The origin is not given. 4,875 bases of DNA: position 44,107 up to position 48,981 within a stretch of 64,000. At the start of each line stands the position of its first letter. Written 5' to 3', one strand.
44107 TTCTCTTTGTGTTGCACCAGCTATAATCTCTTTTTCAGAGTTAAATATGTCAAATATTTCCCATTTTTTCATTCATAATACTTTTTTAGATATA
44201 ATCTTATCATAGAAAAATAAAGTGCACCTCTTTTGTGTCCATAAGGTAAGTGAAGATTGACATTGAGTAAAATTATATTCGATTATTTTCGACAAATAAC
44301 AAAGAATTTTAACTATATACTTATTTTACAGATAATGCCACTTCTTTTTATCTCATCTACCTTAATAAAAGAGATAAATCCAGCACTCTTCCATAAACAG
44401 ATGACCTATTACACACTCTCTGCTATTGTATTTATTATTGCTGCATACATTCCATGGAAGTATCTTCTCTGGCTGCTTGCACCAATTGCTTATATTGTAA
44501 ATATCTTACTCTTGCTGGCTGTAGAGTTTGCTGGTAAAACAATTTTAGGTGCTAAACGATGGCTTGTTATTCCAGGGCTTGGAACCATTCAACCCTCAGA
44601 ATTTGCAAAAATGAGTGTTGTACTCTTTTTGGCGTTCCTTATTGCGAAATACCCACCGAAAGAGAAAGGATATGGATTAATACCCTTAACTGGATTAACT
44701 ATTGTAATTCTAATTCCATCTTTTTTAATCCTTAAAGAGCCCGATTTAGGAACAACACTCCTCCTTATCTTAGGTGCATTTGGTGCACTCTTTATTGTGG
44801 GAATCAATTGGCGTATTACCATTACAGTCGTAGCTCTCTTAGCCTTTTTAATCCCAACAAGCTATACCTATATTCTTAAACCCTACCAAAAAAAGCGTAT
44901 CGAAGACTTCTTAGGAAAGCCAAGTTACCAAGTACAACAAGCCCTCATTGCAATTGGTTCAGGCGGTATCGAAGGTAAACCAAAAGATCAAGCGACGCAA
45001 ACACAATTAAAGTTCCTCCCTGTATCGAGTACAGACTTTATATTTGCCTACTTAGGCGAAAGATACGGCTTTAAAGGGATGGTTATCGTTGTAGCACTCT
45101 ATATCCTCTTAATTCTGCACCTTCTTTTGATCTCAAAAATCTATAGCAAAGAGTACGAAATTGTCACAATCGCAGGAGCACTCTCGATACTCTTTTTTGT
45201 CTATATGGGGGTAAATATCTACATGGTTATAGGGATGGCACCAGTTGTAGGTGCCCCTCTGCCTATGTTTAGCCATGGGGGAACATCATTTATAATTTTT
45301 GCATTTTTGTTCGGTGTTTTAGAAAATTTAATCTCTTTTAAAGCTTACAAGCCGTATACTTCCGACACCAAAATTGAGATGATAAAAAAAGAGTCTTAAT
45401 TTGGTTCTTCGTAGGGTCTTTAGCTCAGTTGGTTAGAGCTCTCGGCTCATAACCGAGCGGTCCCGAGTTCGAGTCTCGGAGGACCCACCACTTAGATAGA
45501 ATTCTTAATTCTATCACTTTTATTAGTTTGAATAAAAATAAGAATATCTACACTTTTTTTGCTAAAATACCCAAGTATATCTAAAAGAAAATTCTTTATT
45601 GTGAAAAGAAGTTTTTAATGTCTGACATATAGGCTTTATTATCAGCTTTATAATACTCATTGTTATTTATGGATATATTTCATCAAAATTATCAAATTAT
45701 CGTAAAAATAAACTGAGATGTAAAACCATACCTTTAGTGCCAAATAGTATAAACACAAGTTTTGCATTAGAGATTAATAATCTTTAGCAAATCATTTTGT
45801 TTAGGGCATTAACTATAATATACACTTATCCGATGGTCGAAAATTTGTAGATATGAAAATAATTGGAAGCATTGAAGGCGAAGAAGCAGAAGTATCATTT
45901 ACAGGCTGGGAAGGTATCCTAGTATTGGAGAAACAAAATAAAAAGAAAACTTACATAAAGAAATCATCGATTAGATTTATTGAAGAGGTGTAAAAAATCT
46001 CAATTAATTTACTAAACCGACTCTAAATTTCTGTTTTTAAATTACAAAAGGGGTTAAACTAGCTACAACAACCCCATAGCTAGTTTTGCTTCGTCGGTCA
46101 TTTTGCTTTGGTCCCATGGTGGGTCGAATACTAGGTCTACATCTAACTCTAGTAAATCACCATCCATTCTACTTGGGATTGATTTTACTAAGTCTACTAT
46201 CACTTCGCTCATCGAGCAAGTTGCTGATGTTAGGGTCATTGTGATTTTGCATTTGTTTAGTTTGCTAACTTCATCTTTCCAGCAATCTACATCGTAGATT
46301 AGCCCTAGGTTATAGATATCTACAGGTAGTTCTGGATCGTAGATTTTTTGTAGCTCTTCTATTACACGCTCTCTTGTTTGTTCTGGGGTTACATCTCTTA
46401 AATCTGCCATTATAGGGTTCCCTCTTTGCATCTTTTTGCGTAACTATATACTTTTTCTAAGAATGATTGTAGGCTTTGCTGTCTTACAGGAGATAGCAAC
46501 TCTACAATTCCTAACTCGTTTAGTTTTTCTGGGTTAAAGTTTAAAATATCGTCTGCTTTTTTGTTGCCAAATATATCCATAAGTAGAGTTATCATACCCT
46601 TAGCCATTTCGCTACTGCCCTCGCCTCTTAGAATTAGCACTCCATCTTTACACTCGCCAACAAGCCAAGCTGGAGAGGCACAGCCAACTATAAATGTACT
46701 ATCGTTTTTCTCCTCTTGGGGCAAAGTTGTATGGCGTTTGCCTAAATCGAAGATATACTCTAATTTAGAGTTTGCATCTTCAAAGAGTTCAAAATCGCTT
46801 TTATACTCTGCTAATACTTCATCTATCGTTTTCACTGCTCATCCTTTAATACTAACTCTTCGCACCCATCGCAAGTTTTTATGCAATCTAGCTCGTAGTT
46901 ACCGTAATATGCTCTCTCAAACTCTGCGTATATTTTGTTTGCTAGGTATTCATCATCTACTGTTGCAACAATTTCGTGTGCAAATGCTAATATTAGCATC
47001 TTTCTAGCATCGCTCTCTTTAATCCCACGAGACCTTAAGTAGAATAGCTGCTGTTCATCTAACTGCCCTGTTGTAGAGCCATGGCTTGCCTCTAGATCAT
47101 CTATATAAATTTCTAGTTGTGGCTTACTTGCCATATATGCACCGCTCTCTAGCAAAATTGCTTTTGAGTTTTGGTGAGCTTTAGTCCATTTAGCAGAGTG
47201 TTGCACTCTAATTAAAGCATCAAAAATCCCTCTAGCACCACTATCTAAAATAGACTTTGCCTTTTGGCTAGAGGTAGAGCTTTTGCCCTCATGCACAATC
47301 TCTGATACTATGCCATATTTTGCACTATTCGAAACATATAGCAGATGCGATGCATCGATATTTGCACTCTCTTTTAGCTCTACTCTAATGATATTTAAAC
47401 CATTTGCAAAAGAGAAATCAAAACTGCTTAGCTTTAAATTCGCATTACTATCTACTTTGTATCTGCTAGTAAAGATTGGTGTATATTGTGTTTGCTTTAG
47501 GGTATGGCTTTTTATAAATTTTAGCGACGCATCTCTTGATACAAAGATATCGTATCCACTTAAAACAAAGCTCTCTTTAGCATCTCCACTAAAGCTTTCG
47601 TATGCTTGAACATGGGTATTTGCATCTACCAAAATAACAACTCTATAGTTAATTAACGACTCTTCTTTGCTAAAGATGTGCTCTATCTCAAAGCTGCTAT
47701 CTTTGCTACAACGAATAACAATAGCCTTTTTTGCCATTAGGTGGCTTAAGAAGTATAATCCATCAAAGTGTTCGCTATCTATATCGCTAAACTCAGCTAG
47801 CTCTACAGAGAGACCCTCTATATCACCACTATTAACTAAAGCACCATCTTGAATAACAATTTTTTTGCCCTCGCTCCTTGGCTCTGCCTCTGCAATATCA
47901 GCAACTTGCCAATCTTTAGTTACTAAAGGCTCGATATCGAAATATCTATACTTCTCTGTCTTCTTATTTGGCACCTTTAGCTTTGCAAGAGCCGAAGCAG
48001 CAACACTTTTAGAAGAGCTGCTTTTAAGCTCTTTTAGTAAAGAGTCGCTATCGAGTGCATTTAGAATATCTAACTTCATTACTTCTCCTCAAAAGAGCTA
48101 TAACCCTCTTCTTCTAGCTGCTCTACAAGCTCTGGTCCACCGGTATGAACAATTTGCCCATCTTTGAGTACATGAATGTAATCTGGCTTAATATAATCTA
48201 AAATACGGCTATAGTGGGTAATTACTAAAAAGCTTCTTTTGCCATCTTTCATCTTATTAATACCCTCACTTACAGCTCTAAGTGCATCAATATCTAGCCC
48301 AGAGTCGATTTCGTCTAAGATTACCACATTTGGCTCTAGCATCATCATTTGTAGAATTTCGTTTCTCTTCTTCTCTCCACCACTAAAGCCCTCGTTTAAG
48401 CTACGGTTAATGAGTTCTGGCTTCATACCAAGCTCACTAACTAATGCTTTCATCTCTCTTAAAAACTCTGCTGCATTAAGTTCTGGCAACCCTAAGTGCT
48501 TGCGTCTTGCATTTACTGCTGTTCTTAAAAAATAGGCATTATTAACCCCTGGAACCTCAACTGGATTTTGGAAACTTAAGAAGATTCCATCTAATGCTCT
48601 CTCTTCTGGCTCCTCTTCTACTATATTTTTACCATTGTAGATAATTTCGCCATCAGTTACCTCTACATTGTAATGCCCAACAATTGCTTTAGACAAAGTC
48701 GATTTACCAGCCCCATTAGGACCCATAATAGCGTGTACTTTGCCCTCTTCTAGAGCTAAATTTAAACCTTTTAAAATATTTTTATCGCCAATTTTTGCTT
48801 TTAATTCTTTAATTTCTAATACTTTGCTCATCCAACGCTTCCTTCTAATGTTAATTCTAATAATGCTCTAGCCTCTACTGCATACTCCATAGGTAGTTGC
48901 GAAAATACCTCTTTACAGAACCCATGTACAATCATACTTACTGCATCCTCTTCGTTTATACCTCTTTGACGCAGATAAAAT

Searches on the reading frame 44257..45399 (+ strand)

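Call 26: search_protein_families(library=pfam, proteins=[window:44257-45399:+], max_evalue=0.00001)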
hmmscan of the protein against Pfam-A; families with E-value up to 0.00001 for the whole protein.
window:44257-45399:+ (380 aa): 1 family
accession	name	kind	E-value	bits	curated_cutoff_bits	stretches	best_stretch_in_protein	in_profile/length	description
PF01098.24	FTSW_RODA_SPOVE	-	5e-77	259.7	26.4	1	24-360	17-352/356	Cell cycle protein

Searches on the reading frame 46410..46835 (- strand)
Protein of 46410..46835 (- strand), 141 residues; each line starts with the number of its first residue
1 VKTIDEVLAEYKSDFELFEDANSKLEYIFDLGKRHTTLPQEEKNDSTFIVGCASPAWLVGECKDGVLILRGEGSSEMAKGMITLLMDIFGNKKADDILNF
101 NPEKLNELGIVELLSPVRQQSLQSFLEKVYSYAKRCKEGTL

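Call 27: search_protein_families(library=pfam, proteins=[window:46410-46835:-], max_evalue=0.00001)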
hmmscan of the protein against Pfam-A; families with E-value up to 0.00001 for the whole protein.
window:46410-46835:- (141 aa): 1 family
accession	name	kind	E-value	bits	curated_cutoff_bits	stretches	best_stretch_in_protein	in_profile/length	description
PF02657.20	SufE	-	9.3e-26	90.4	27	1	13-130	2-119/121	Fe-S metabolism associated domain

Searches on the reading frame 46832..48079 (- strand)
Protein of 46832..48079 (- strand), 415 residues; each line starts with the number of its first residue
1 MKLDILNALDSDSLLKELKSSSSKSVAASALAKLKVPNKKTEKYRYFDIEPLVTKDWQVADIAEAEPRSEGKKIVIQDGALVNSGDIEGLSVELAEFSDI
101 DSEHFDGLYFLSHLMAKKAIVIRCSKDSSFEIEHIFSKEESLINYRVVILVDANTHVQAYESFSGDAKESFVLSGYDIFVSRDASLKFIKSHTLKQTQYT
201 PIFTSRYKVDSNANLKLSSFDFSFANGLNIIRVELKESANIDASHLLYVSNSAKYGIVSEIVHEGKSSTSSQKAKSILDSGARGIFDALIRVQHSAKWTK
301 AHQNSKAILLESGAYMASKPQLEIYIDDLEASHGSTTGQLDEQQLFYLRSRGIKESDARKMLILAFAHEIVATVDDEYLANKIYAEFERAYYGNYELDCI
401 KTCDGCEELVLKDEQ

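Call 26: search_protein_families(library=pfam, proteins=[window:46832-48079:-], max_evalue=0.00001)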
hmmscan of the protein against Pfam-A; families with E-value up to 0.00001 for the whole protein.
window:46832-48079:- (415 aa): 1 family
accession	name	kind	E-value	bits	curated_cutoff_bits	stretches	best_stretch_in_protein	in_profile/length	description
PF01458.23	SUFBD_core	-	1.5e-50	172.3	27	1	137-366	4-232/232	SUF system FeS cluster assembly, SufBD core domain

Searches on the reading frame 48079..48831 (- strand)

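Call 26: search_protein_families(library=pfam, proteins=[window:48079-48831:-], max_evalue=0.00001)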
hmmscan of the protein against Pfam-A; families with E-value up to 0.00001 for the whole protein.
window:48079-48831:- (250 aa): 3 families
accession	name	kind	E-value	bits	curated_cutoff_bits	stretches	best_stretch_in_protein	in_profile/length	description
PF00005.33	ABC_tran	-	5.8e-24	85.7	25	1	20-174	1-134/137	ABC transporter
PF02463.25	SMC_N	-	1.2e-08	35.1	40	1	30-212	24-203/220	RecF/RecN/SMC N terminal domain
PF13304.12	AAA_21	-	2.2e-07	31.7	27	0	33-50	2-19/304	AAA domain, putative AbiEii toxin, Type IV TA system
